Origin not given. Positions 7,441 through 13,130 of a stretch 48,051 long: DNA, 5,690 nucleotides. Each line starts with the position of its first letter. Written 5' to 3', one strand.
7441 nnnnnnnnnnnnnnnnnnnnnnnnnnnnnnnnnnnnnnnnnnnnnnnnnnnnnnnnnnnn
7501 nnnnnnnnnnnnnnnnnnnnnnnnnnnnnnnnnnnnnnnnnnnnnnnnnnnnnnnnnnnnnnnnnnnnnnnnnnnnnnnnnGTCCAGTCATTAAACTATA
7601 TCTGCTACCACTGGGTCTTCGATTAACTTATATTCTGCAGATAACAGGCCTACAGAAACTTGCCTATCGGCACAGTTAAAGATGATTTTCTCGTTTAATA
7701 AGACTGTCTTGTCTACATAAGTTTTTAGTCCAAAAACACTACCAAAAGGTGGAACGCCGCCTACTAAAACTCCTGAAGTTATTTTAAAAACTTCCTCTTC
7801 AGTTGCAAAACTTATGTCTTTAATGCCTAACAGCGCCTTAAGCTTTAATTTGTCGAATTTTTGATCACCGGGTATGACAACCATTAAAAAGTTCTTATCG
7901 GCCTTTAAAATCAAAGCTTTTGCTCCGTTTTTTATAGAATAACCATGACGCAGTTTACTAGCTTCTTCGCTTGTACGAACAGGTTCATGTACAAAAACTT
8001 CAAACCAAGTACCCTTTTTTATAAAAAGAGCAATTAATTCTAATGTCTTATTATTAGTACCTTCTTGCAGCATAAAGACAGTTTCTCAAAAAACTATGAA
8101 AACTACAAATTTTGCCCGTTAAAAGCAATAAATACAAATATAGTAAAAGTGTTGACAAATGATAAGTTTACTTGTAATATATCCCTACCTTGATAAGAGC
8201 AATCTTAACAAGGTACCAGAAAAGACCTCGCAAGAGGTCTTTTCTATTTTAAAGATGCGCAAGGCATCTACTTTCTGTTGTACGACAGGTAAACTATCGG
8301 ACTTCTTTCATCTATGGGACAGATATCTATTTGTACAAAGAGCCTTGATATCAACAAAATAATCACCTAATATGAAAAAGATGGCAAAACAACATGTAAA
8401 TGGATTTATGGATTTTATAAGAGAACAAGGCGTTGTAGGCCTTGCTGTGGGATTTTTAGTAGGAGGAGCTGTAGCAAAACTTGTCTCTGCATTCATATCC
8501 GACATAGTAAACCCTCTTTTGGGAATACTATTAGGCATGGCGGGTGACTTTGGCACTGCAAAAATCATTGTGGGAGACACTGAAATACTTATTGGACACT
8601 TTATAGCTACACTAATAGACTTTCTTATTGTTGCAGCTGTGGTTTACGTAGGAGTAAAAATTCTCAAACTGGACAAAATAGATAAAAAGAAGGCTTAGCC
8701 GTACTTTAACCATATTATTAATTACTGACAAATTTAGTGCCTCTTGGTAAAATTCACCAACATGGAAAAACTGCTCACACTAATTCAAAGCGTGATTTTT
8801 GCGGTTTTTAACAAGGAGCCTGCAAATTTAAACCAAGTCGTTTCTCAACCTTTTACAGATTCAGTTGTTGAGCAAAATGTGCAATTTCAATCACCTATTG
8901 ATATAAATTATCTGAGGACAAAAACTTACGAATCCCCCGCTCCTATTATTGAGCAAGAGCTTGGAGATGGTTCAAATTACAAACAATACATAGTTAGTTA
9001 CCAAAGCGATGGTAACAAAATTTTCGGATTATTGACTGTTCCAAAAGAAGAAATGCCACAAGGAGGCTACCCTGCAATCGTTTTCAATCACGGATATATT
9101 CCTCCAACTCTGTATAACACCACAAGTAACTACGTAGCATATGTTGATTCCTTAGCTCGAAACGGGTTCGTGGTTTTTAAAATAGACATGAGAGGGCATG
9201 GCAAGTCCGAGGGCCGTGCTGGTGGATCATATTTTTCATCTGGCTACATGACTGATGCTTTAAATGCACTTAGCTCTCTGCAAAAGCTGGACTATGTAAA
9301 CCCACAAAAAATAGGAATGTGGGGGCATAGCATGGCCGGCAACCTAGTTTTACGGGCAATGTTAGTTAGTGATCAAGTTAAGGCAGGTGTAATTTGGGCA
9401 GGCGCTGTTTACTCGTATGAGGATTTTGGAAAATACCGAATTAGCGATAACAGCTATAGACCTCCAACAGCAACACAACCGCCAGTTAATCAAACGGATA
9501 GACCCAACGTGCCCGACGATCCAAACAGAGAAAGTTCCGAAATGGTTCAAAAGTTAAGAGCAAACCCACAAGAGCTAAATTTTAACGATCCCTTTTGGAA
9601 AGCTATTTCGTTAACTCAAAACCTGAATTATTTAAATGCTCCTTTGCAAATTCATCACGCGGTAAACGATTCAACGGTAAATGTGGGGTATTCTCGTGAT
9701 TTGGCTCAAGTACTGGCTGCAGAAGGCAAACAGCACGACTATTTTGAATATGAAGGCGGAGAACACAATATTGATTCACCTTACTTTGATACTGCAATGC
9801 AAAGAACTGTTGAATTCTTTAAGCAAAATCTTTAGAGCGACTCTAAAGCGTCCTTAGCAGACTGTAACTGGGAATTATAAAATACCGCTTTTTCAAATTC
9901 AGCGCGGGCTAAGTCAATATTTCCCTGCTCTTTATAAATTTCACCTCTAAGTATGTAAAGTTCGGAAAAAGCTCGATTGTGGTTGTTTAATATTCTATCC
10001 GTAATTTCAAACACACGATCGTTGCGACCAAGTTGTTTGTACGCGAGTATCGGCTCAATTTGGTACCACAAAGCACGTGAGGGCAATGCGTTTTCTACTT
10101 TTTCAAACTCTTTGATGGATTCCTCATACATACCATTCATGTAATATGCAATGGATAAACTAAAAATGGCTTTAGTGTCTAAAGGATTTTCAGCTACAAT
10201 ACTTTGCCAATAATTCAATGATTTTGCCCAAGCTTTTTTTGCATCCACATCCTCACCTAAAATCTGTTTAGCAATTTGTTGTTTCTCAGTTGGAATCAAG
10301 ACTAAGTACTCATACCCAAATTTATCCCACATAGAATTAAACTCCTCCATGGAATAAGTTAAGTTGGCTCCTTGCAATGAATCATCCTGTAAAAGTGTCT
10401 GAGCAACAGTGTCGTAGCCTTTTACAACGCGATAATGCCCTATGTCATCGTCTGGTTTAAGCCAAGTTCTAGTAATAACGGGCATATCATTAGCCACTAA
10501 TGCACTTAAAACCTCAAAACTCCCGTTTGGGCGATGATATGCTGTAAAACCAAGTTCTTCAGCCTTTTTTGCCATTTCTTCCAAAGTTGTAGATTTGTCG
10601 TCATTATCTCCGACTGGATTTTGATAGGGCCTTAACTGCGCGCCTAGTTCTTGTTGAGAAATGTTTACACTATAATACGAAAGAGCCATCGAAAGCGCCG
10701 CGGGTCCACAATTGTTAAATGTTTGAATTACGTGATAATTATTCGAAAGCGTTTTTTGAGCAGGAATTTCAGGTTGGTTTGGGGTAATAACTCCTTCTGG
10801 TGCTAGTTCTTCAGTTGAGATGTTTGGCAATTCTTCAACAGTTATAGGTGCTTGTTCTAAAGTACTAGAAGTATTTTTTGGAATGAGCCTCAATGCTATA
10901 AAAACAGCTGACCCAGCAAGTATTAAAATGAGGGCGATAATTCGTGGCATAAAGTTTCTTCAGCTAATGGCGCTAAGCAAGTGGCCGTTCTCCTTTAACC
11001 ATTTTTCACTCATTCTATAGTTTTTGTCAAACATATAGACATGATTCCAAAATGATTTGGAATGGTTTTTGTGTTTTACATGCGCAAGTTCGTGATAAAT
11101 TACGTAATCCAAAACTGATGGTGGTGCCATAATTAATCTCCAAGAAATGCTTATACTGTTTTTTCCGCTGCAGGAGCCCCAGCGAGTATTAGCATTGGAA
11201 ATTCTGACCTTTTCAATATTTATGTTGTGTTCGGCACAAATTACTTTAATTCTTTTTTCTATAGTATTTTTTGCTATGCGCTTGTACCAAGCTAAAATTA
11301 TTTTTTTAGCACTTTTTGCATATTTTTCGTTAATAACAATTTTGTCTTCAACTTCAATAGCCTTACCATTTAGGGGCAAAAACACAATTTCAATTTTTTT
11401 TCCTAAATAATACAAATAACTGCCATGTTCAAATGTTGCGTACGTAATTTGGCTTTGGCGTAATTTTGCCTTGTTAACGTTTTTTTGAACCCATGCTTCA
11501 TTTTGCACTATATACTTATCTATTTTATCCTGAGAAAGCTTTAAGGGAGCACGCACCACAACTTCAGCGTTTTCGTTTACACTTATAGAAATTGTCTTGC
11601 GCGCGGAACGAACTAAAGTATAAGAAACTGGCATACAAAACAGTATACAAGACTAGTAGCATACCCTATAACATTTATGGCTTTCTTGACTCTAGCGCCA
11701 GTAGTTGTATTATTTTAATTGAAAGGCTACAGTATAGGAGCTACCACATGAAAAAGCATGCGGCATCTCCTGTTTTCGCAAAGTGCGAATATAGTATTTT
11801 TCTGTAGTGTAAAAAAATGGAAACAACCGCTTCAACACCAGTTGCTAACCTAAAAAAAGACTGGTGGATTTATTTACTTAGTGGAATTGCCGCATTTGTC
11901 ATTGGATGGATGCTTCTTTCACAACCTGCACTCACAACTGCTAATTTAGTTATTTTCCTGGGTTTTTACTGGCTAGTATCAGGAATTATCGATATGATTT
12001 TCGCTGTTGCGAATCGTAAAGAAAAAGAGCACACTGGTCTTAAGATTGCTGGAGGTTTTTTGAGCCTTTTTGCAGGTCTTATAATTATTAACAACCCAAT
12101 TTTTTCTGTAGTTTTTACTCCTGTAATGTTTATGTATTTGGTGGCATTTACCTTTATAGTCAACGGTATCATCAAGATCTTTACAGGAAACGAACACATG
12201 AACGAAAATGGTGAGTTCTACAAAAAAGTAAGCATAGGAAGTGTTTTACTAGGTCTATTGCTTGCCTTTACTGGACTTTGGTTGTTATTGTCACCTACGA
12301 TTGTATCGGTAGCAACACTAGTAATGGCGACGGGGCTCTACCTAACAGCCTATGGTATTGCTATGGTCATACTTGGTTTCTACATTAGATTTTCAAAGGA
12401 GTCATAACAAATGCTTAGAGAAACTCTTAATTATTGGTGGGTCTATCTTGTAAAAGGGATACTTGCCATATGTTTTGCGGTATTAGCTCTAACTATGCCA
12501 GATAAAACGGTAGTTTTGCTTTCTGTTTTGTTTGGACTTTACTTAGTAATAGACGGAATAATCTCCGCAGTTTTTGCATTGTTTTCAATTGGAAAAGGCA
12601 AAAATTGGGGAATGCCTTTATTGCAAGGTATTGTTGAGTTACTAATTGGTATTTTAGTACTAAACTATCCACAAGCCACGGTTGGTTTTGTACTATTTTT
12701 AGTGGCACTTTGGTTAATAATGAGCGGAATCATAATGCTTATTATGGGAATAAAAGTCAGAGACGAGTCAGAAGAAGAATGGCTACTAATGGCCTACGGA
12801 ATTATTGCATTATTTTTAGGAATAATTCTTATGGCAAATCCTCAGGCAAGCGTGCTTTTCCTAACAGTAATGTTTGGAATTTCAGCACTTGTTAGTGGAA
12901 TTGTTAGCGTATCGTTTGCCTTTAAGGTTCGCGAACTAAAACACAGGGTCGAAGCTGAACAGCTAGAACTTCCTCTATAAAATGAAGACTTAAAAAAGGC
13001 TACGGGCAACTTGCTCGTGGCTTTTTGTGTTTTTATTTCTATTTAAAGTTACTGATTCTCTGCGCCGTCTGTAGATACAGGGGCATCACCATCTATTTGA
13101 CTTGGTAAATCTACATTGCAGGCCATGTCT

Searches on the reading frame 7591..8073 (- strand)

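Call 37: search_protein_families(library=pfam, proteins=[window:7591-8073:-], max_evalue=0.001)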
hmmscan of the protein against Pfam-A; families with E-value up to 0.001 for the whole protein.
window:7591-8073:- (160 aa): 1 family
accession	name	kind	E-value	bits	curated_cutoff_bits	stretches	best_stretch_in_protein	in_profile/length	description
PF04073.20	tRNA_edit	-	1.5e-25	90.1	25.5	1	29-147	1-119/123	Aminoacyl-tRNA editing domain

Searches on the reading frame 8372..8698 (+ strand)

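Call 37: search_protein_families(library=pfam, proteins=[window:8372-8698:+], max_evalue=0.001)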
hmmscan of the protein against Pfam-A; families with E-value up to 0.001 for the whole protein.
window:8372-8698:+ (108 aa): 1 family
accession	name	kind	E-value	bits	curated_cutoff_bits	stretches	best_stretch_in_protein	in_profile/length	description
PF01741.23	MscL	-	1.2e-18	68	27.4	1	9-104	2-97/123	Large-conductance mechanosensitive channel, MscL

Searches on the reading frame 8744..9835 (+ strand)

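Call 37: search_protein_families(library=pfam, proteins=[window:8744-9835:+], max_evalue=0.001)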
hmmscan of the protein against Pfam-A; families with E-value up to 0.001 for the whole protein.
window:8744-9835:+ (363 aa): 9 families
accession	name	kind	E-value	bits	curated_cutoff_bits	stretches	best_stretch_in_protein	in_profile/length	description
PF12146.15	Hydrolase_4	-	2.6e-17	63.4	27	1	112-343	7-234/239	Serine aminopeptidase, S33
PF00561.26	Abhydrolase_1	-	7.7e-12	45.8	25.8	1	110-220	1-102/245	alpha/beta hydrolase fold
PF02129.25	Peptidase_S15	-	2.4e-11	44.3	23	1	97-313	9-237/262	X-Pro dipeptidyl-peptidase (S15 family)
PF00326.27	Peptidase_S9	-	1.3e-09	38.3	22.6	1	135-222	8-99/213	Prolyl oligopeptidase family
PF01738.24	DLH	-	3e-08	34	21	0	128-220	28-129/217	Dienelactone hydrolase family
PF08840.17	BAAT_C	-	3.8e-07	30.8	20.9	1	174-359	8-176/210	BAAT / Acyl-CoA thioester hydrolase C terminal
PF12697.13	Abhydrolase_6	-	8.7e-07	30.3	26.3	1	129-356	15-215/217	Alpha/beta hydrolase family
PF05448.18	AXE1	-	3.7e-05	23.1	21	0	80-173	55-144/321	Acetyl xylan esterase (AXE1)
PF06500.17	FrsA-like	-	0.00012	21.5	22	1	80-220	169-298/414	Esterase FrsA-like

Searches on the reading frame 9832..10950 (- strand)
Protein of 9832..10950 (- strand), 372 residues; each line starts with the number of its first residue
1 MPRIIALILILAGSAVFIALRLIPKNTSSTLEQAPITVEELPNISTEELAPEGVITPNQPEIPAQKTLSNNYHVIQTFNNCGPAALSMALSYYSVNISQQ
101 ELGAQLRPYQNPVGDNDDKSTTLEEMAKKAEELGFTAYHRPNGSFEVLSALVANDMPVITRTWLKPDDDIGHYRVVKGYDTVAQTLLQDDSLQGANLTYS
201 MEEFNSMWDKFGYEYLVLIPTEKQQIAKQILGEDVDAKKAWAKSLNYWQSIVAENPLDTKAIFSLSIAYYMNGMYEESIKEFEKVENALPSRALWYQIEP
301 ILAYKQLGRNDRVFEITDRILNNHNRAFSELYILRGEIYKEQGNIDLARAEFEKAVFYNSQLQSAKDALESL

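Call 37: search_protein_families(library=pfam, proteins=[window:9832-10950:-], max_evalue=0.001)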
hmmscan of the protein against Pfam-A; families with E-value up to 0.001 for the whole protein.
window:9832-10950:- (372 aa): 12 families
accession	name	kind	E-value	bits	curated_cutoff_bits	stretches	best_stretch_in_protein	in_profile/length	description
PF13529.12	Peptidase_C39_2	-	3.4e-13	50.8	24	1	77-187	12-138/143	Peptidase_C39 like family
PF03412.21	Peptidase_C39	-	6e-10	39.5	22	1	78-210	10-123/133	Peptidase C39 family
PF07719.23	TPR_2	-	6.8e-10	38.7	27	0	330-356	2-28/34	Tetratricopeptide repeat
PF12385.14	Peptidase_C70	-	1.9e-08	34.8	19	1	66-206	5-138/141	Papain-like cysteine protease AvrRpt2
PF13181.12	TPR_8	-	1e-05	25.8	25.7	1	330-356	2-28/34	Tetratricopeptide repeat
PF13424.12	TPR_12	-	1.1e-05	26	30.1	0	229-288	14-74/77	Tetratricopeptide repeat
PF13432.12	TPR_16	-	0.0001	23.1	32.7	0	241-286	13-58/65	Tetratricopeptide repeat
PF13431.12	TPR_17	-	0.00017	22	24.4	0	249-279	3-33/34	Tetratricopeptide repeat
PF13428.12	TPR_14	-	0.00027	21.7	23.5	0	330-356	2-28/44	Tetratricopeptide repeat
PF14559.12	TPR_19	-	0.00045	20.9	25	0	242-296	8-62/68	Tetratricopeptide repeat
PF13174.12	TPR_6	-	0.00071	20.5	26.3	0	335-355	6-26/33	Tetratricopeptide repeat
PF00515.34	TPR_1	-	0.00077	19.6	27.8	0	330-356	2-28/34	Tetratricopeptide repeat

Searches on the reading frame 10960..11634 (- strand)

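Call 37: search_protein_families(library=pfam, proteins=[window:10960-11634:-], max_evalue=0.001)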
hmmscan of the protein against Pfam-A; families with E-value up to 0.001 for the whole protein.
window:10960-11634:- (224 aa): 1 family
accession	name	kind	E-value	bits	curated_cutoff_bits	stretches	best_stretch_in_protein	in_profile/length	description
PF01863.23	YgjP-like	-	2.2e-51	175.3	26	1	13-216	1-207/207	YgjP-like, metallopeptidase domain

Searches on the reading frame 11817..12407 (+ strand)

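Call 37: search_protein_families(library=pfam, proteins=[window:11817-12407:+], max_evalue=0.001)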
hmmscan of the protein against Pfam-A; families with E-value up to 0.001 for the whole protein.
window:11817-12407:+ (196 aa): 1 family
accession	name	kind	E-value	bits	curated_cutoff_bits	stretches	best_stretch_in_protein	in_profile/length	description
PF03729.18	DUF308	-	1.2e-16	61.1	25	1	21-91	1-72/73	Short repeat of unknown function (DUF308)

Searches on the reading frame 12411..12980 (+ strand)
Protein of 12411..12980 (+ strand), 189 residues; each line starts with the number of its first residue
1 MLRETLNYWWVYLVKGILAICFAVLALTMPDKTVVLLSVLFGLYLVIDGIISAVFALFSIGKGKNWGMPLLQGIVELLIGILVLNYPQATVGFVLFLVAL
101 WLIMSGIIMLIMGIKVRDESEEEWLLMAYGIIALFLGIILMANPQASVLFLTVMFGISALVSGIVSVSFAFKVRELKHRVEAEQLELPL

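Call 38: search_protein_families(library=pfam, proteins=[window:12411-12980:+], max_evalue=0.001)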
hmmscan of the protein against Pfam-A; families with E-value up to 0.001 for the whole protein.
window:12411-12980:+ (189 aa): 1 family
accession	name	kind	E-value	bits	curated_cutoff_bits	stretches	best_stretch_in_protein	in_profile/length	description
PF03729.18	DUF308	-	2e-29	102.1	25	3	72-140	2-71/73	Short repeat of unknown function (DUF308)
